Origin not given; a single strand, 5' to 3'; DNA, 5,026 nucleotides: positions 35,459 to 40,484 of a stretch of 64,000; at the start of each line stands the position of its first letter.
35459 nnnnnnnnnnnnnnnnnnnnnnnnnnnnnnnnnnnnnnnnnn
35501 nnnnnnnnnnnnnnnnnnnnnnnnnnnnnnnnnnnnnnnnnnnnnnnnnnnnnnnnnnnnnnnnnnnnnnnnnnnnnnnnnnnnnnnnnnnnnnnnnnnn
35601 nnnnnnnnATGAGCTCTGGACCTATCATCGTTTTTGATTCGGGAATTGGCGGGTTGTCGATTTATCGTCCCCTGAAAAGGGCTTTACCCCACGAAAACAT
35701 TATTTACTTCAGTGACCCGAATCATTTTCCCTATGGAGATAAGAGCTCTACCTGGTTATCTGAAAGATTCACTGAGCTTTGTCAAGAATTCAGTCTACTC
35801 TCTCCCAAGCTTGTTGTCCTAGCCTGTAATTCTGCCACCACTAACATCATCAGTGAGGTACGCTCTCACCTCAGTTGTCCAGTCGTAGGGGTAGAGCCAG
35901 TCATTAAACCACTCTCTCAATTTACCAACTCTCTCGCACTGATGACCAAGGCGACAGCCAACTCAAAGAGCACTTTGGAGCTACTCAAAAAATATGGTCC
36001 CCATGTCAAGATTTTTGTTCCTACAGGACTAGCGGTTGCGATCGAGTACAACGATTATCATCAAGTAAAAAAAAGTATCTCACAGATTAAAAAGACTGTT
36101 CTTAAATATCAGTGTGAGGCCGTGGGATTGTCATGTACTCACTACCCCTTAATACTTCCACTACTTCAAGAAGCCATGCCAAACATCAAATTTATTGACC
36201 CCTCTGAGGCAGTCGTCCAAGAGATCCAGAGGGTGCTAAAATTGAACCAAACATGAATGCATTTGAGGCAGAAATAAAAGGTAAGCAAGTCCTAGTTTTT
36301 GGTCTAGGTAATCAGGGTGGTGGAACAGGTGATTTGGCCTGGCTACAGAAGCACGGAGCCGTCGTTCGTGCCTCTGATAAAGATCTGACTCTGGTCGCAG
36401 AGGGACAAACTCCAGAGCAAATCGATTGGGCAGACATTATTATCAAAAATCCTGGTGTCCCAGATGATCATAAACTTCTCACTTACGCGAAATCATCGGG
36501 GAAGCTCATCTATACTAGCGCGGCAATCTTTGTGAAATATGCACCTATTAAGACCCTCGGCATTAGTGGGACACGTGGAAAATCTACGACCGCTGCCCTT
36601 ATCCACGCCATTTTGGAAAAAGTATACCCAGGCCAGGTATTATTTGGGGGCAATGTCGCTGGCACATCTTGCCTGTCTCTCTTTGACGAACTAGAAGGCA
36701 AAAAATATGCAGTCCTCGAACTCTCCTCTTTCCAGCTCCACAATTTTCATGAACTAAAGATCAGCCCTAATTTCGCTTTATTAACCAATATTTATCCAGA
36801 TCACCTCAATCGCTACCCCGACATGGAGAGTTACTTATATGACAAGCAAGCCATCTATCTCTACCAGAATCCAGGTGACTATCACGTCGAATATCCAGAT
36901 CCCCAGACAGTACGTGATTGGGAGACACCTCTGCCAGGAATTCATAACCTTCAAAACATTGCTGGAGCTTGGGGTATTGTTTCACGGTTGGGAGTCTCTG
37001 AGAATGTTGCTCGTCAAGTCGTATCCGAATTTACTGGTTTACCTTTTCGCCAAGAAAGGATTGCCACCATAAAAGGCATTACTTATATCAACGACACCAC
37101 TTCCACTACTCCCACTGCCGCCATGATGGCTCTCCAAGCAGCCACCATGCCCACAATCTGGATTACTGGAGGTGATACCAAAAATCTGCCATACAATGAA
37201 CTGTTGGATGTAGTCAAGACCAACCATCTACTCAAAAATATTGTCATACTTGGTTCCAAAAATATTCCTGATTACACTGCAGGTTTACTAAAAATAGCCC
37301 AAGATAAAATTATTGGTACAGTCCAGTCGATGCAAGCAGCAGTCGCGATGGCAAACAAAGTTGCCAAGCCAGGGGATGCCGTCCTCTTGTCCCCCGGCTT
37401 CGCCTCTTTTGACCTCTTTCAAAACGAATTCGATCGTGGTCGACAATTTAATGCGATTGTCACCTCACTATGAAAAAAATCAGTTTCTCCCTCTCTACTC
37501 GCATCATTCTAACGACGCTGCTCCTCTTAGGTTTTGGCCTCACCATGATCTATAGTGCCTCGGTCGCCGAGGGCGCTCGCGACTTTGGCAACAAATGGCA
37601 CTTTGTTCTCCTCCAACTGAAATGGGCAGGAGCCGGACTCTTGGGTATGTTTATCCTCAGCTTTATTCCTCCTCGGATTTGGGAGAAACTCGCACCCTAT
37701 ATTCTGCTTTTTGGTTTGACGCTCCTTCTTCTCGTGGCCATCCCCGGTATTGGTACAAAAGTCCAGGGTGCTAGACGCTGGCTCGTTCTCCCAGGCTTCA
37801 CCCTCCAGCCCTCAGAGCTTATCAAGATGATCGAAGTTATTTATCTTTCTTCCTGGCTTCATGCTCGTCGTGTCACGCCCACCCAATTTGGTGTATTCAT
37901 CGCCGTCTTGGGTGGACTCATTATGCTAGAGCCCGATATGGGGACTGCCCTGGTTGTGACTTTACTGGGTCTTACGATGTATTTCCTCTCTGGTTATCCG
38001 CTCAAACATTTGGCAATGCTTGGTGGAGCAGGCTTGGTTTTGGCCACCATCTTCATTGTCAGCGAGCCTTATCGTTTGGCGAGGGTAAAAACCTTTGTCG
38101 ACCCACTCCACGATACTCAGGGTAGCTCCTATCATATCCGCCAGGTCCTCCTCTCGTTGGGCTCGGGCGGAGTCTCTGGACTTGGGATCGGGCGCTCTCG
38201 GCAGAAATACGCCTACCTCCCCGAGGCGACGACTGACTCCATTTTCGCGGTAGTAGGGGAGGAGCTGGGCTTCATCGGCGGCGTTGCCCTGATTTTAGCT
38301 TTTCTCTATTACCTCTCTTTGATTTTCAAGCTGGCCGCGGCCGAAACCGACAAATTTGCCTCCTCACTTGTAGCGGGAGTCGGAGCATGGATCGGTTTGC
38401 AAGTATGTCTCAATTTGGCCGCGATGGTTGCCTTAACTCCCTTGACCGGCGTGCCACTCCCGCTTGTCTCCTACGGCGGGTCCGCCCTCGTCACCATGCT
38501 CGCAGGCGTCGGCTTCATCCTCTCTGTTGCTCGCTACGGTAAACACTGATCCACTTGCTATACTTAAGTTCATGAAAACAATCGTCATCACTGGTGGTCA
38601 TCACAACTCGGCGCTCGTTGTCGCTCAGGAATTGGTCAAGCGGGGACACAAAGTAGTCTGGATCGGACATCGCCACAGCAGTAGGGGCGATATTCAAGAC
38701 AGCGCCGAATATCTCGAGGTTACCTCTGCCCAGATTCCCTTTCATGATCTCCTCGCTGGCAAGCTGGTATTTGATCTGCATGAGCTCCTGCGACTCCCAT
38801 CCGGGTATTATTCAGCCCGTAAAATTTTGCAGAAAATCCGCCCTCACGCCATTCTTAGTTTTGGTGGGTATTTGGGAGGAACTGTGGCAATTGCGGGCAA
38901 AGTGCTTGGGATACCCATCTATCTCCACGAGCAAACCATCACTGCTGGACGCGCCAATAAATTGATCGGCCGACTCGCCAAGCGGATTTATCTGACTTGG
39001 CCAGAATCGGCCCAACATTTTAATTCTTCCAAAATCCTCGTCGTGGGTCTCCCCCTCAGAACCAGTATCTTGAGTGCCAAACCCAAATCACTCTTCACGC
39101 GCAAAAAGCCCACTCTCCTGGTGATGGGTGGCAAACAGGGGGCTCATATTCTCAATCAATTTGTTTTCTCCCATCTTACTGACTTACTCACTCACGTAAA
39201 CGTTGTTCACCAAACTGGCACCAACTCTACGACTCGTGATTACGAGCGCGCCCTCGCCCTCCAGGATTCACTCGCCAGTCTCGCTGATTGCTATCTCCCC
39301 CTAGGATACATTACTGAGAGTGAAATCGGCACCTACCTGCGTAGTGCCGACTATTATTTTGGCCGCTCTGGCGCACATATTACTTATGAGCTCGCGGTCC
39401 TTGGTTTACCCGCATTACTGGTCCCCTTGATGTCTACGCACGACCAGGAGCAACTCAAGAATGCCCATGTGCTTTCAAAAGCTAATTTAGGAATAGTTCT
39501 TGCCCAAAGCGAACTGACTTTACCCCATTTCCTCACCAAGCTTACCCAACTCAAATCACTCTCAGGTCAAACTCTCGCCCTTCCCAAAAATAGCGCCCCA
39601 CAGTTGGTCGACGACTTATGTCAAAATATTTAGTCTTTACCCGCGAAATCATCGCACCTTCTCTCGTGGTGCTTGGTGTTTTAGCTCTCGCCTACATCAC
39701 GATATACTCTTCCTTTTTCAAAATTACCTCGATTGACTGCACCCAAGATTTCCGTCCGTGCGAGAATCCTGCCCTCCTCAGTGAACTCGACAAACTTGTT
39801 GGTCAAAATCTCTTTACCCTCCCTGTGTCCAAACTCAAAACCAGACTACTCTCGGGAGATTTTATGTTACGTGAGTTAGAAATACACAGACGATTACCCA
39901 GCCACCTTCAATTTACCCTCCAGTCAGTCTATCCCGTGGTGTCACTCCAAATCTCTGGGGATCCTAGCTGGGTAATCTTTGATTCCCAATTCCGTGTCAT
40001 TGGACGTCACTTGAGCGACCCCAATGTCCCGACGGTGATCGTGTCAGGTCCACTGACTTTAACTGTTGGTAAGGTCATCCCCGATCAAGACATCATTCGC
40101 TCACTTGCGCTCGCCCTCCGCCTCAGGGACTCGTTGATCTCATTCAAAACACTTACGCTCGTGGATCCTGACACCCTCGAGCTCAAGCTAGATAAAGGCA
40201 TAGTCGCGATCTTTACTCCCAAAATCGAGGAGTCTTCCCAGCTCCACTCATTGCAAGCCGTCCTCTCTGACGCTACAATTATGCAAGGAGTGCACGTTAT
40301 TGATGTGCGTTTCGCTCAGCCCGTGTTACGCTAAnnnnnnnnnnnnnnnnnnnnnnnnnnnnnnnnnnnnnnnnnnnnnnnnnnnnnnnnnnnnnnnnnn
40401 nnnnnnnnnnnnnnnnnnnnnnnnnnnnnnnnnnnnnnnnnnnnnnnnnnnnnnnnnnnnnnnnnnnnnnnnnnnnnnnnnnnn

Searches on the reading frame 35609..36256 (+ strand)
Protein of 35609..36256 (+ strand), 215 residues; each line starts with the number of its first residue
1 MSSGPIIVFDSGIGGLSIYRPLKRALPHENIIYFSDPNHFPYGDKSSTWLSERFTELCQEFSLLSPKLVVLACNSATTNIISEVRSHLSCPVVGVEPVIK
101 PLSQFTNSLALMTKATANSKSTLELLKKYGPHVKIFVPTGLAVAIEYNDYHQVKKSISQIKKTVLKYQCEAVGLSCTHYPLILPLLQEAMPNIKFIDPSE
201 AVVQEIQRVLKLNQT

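Call 15: search_protein_families(library=pfam, proteins=[window:35609-36256:+], max_evalue=0.001)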
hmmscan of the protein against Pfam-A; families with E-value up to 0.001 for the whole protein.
window:35609-36256:+ (215 aa): 1 family
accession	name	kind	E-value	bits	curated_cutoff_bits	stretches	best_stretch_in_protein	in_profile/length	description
PF01177.27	Asp_Glu_race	-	2.3e-12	47.6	31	1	27-205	27-210/211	Asp/Glu/Hydantoin racemase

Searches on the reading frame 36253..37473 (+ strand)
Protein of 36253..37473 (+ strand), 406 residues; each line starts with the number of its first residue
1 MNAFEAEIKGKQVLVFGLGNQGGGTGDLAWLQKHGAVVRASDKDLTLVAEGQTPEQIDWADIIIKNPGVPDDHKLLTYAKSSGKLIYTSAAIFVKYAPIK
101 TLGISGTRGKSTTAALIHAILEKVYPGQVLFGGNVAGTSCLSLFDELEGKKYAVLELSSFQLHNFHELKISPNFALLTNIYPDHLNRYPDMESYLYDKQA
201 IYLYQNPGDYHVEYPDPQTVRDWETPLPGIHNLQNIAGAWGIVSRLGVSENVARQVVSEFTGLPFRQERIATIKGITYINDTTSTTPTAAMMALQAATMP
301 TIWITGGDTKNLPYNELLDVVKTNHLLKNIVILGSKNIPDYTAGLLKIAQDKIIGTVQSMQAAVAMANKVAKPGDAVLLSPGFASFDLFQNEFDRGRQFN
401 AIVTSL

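Call 16: search_protein_families(library=pfam, proteins=[window:36253-37473:+], max_evalue=0.001)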
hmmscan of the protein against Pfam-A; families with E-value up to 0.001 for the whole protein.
window:36253-37473:+ (406 aa): 2 families
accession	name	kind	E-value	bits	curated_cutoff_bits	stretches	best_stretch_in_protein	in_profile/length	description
PF08245.18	Mur_ligase_M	-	6e-18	66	24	1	104-212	1-120/200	Mur ligase middle domain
PF02875.26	Mur_ligase_C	-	8.9e-08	33.5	28.4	1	266-381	2-125/127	Mur ligase, glutamate ligase domain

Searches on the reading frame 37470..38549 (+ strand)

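Call 16: search_protein_families(library=pfam, proteins=[window:37470-38549:+], max_evalue=0.001)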
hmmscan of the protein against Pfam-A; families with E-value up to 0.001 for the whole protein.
window:37470-38549:+ (359 aa): 1 family
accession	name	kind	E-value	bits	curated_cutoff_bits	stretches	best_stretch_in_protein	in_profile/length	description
PF01098.24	FTSW_RODA_SPOVE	-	7.8e-94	315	26.4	1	12-358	3-355/356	Cell cycle protein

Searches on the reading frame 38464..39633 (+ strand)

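Call 16: search_protein_families(library=pfam, proteins=[window:38464-39633:+], max_evalue=0.001)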
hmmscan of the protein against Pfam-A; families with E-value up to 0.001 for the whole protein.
window:38464-39633:+ (389 aa): 4 families
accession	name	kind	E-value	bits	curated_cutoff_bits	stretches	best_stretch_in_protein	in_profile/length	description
PF04101.22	Glyco_tran_28_C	-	4.3e-20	72.8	22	1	217-361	1-138/166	Glycosyltransferase family 28 C-terminal domain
PF03033.26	Glyco_transf_28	-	8.3e-19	68.5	26.2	1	43-176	8-138/139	Glycosyltransferase family 28 N-terminal domain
PF13579.12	Glyco_trans_4_4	-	1.3e-06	29.3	29.7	1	44-178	1-118/158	Glycosyl transferase 4-like domain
PF13439.12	Glyco_transf_4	-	4.4e-06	27.3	28.5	1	44-176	2-127/170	Glycosyltransferase Family 4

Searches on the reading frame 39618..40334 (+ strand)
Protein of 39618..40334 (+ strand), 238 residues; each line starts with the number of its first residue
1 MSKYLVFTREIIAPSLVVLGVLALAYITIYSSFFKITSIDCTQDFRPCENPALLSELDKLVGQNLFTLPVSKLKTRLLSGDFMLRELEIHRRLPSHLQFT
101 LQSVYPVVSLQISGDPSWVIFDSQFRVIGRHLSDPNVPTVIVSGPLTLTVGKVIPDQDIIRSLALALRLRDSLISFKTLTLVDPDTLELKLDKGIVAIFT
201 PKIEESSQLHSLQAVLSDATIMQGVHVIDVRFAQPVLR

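Call 16: search_protein_families(library=pfam, proteins=[window:39618-40334:+], max_evalue=0.001)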
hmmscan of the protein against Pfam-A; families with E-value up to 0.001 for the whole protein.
window:39618-40334:+ (238 aa): 0 families

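Call 50: search_protein_families(library=pfam, proteins=[window:39618-40334:+], max_evalue=5)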
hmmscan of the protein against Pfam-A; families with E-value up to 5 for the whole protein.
window:39618-40334:+ (238 aa): 1 family
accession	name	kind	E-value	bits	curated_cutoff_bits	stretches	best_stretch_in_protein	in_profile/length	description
PF08478.15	POTRA_1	-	0.017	15.9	23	1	54-99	20-64/69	POTRA domain, FtsQ-type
